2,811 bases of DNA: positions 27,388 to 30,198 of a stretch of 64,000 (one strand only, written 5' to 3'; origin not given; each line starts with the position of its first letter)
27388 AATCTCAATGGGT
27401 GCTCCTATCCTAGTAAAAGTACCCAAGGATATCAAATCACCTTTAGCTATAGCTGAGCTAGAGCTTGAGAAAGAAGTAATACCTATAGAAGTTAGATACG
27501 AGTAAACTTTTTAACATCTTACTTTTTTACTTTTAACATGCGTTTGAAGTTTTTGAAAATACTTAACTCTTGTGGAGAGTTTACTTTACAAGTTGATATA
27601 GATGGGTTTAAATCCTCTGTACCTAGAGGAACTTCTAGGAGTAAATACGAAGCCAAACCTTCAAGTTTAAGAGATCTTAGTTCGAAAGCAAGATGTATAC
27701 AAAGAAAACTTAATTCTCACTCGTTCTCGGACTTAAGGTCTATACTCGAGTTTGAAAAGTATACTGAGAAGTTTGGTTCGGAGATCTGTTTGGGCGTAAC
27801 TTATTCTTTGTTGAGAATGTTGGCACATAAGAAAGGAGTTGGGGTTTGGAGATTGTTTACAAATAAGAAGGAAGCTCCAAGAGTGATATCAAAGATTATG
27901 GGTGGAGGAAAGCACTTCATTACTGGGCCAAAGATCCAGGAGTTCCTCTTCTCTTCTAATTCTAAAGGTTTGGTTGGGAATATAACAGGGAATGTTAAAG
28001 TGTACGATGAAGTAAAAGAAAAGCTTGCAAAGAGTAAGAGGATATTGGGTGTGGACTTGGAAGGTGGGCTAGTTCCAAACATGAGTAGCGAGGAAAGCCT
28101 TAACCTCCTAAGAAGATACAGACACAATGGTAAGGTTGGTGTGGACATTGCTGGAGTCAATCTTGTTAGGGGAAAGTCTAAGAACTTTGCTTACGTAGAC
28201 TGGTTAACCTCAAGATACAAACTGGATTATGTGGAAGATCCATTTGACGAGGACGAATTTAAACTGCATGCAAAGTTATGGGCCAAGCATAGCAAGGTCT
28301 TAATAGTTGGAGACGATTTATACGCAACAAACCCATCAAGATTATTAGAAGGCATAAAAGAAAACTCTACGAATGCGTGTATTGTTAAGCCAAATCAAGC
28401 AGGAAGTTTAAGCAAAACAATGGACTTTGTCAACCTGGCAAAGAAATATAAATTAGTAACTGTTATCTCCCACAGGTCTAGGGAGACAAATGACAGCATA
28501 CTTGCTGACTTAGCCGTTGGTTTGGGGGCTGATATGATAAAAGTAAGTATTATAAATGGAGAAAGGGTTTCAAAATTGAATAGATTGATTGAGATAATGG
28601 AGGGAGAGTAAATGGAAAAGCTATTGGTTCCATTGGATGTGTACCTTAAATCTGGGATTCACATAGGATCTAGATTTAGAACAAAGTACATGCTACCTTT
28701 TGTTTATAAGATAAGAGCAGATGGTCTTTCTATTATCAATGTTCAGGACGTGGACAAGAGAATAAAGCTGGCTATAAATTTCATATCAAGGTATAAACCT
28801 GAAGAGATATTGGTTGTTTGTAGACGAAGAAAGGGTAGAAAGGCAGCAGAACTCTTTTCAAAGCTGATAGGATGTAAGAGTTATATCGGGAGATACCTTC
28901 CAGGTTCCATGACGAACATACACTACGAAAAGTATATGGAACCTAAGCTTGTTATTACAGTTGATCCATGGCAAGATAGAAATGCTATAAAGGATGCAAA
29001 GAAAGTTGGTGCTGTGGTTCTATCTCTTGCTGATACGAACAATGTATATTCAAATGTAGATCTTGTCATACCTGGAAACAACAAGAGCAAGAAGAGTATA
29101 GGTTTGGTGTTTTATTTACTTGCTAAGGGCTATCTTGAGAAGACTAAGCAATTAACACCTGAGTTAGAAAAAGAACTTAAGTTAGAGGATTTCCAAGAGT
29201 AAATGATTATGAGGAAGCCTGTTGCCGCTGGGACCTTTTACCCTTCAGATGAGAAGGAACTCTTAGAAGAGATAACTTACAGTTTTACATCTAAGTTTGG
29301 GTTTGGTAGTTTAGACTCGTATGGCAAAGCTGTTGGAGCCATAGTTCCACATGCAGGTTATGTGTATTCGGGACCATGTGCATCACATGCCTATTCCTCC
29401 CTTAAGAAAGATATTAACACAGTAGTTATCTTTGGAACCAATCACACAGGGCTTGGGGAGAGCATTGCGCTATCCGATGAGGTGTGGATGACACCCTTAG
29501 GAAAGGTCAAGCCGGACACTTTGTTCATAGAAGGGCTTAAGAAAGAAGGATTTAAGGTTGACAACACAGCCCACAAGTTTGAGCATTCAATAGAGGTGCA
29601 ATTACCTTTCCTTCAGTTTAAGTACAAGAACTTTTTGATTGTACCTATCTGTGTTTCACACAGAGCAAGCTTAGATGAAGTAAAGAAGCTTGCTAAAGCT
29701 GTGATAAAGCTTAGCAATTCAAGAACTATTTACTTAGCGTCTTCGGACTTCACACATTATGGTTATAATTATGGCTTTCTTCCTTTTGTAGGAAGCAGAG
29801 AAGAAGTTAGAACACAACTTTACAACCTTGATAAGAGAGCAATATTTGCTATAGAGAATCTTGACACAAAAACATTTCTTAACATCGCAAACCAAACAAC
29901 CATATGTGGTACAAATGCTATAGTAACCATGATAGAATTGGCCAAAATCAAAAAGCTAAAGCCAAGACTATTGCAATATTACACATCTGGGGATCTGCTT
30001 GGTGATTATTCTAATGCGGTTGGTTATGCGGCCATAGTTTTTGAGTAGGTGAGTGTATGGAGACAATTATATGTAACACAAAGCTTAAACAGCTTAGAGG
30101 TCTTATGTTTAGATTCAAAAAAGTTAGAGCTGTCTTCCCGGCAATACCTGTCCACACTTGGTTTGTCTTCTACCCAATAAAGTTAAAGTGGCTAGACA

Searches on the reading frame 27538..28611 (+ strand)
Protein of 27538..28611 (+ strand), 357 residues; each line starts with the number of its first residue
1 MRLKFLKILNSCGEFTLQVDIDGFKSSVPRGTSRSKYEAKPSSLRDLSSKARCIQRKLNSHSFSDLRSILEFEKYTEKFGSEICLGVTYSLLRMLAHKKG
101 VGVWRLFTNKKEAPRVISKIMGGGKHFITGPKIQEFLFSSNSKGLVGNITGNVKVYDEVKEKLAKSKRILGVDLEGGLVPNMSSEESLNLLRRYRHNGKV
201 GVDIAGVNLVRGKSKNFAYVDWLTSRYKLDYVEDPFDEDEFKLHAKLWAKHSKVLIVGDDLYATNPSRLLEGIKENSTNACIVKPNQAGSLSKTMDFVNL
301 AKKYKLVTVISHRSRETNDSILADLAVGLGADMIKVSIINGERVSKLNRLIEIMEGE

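Call 101: search_protein_families(library=pfam, proteins=[window:27538-28611:+], max_evalue=0.01)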
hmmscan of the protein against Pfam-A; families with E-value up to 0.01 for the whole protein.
window:27538-28611:+ (357 aa): 3 families
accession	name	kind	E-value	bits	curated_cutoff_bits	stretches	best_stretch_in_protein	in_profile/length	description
PF00113.28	Enolase_C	-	3.8e-38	131.9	21.5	1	219-355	141-279/296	Enolase, C-terminal TIM barrel domain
PF13378.12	MR_MLE_C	-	0.00015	22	29.4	1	220-307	64-149/219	Enolase C-terminal domain-like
PF03952.21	Enolase_N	-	0.0011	19.5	35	0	4-50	5-53/131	Enolase, N-terminal domain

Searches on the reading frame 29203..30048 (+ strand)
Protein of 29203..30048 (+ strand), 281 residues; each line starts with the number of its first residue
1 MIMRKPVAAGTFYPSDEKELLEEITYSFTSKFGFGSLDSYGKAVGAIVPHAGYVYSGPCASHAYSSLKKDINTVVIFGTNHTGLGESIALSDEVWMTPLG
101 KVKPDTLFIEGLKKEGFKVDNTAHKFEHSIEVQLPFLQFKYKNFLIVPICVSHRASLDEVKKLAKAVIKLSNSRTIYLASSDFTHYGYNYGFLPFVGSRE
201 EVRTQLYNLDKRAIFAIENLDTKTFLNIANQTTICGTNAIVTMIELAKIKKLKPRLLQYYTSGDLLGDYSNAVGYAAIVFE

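Call 21: search_protein_families(library=pfam, proteins=[window:29203-30048:+], max_evalue=0.1)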
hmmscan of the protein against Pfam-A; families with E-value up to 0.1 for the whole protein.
window:29203-30048:+ (281 aa): 1 family
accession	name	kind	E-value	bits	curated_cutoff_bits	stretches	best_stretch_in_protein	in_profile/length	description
PF01875.22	Memo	-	1.1e-64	218.7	27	1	6-279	2-269/269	Memo-like protein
